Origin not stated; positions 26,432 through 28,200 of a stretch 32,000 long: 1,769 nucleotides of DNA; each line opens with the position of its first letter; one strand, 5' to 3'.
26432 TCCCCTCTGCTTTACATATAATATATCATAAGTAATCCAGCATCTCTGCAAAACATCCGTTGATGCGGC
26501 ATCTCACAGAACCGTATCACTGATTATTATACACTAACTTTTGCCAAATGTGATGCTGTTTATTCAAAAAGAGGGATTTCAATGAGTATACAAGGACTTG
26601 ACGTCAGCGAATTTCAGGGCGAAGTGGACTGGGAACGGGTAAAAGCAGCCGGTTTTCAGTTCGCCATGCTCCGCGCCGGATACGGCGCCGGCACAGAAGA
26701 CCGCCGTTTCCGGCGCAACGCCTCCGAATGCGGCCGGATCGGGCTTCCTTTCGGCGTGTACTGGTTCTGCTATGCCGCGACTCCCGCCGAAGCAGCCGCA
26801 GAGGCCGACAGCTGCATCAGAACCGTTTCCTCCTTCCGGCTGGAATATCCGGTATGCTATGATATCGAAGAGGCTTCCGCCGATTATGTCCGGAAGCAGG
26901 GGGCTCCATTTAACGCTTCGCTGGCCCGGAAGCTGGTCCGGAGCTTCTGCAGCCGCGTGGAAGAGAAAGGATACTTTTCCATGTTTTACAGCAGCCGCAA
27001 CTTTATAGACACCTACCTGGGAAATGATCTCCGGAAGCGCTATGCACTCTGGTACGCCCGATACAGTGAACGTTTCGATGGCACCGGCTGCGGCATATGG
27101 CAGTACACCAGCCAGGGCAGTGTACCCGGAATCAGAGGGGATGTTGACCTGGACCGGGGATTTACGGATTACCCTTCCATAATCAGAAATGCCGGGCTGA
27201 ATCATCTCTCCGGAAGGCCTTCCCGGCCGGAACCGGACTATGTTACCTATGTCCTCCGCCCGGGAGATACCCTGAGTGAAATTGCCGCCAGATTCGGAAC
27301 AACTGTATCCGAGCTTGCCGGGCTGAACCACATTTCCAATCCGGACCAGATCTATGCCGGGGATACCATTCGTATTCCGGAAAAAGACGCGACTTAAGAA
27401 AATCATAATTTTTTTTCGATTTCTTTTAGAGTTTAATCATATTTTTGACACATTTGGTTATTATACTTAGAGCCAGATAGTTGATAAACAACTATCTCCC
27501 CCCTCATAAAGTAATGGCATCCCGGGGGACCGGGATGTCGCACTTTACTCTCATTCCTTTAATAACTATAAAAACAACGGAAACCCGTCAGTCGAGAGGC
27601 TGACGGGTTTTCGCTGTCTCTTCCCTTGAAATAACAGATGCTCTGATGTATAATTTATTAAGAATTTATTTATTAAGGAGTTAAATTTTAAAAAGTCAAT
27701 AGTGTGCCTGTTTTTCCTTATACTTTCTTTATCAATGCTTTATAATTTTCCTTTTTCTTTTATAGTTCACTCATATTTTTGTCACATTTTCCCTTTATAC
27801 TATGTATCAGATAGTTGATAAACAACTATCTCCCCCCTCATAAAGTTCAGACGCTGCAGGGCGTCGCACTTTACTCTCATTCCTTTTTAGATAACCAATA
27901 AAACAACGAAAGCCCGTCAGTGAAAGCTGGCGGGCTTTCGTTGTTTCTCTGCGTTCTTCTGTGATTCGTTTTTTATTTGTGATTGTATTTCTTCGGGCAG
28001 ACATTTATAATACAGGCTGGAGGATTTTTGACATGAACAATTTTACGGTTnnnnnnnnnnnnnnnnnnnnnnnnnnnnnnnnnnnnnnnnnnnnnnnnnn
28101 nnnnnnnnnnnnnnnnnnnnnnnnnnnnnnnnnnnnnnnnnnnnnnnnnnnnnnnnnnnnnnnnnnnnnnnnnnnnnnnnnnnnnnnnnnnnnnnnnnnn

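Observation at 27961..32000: Candidate type IIS-like restriction-modification or defence module, cut off by the window edge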

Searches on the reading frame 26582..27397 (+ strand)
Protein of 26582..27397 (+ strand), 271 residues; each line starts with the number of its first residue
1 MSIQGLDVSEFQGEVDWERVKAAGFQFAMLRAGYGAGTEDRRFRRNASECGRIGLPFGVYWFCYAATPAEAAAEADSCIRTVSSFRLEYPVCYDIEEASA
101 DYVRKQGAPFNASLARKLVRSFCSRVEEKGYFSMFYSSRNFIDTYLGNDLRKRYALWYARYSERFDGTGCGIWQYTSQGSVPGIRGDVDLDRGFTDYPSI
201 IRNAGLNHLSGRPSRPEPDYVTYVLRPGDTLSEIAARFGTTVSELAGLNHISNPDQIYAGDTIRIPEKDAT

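Call 68: find_encoding_contigs(protein=window:26582-27397:+, flank=10000, max_places=8)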
Protein window:26582-27397:+ (271 aa): 23 contigs read that carry it; 8 places shown.
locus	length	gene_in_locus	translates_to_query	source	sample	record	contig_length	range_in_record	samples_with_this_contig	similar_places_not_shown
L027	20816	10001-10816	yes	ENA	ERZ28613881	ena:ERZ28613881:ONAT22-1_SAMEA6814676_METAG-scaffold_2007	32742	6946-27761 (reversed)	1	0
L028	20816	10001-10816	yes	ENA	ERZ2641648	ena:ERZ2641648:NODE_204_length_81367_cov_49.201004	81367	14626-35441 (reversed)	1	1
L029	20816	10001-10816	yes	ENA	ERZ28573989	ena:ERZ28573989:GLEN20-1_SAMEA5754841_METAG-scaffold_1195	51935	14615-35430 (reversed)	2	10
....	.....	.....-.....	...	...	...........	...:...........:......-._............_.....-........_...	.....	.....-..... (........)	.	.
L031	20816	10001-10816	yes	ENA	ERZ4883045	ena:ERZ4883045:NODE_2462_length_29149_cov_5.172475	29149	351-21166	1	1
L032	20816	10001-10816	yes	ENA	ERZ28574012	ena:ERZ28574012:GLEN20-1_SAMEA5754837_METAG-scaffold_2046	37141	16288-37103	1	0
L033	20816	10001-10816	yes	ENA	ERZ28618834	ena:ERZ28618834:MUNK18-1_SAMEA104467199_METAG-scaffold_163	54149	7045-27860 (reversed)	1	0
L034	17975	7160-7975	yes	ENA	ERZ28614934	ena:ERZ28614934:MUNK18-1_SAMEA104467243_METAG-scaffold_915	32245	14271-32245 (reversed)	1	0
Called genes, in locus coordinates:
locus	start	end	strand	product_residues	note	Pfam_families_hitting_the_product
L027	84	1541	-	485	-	PF00370:FGGY_N, PF02782:FGGY_C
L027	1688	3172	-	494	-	PF02952:Fucose_iso_C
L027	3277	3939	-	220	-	PF16161:DUF4867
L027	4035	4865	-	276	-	PF02311:AraC_binding, PF07883:Cupin_2 (weak), PF00165:HTH_AraC, PF12833:HTH_18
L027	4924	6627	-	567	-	PF13510:Fer2_4, PF13183:Fer4_8 (faint), PF10588:NADH-G_4Fe-4S_3, PF14697:Fer4_21 (weak), PF12838:Fer4_7, PF00037:Fer4 (weak), PF02906:Fe_hyd_lg_C, PF02256:Fe_hyd_SSU, +1 more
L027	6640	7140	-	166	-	PF10589:NADH_4Fe-4S, PF13237:Fer4_10, PF00037:Fer4 (weak), PF12837:Fer4_6 (weak), PF12838:Fer4_7, PF13187:Fer4_9, PF00037:Fer4, PF12797:Fer4_2 (weak), +2 more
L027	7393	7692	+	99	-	-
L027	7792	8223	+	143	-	-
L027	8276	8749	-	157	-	PF01257:2Fe-2S_thioredx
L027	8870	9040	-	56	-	-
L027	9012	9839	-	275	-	PF01520:Amidase_3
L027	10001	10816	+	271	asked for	PF01183:Glyco_hydro_25, PF01476:LysM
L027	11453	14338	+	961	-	PF02086:MethyltransfD12 (weak), PF01555:N6_N4_Mtase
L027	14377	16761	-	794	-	PF01555:N6_N4_Mtase (faint), PF04471:Mrr_cat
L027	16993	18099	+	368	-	-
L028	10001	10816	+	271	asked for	PF01183:Glyco_hydro_25, PF01476:LysM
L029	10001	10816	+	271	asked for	PF01183:Glyco_hydro_25, PF01476:LysM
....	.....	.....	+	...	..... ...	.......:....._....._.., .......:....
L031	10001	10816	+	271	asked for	PF01183:Glyco_hydro_25, PF01476:LysM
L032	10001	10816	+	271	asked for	PF01183:Glyco_hydro_25, PF01476:LysM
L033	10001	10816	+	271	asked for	PF01183:Glyco_hydro_25, PF01476:LysM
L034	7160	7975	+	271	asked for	PF01183:Glyco_hydro_25, PF01476:LysM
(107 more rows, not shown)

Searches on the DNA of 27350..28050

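Call 38: search_rna_families(source=window, start=27350, end=28050, threshold=evalue, max_evalue=1)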
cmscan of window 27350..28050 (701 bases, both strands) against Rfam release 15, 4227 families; matches with E-value up to 1: 6.
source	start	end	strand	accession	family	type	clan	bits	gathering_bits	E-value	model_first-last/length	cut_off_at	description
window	27877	27944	+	RF00506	Thr_leader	Cis-reg; leader;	-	26.4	55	0.011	1-118/118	no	Threonine operon leader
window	27903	27988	-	RF00506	Thr_leader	Cis-reg; leader;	-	24.9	55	0.024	1-118/118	no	Threonine operon leader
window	27754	27945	+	RF04338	Plastid-psbJ-2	Cis-reg;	CL00152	24.5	65.6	0.026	1-144/144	no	Plastid-psbJ-2 3UTR RNA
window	27579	27700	-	RF00235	Plasmid_RNAIII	Gene;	-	21.4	60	0.68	1-131/131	no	Plasmid RNAIII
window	27888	27965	-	RF02621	BSnc120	Gene; sRNA;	-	20.9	114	0.053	1-88/88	no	Brucella sRNA 120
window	27899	27942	+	RF00125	IS128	Gene; sRNA;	-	19.2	80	0.18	158-198/209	no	IS128 RNA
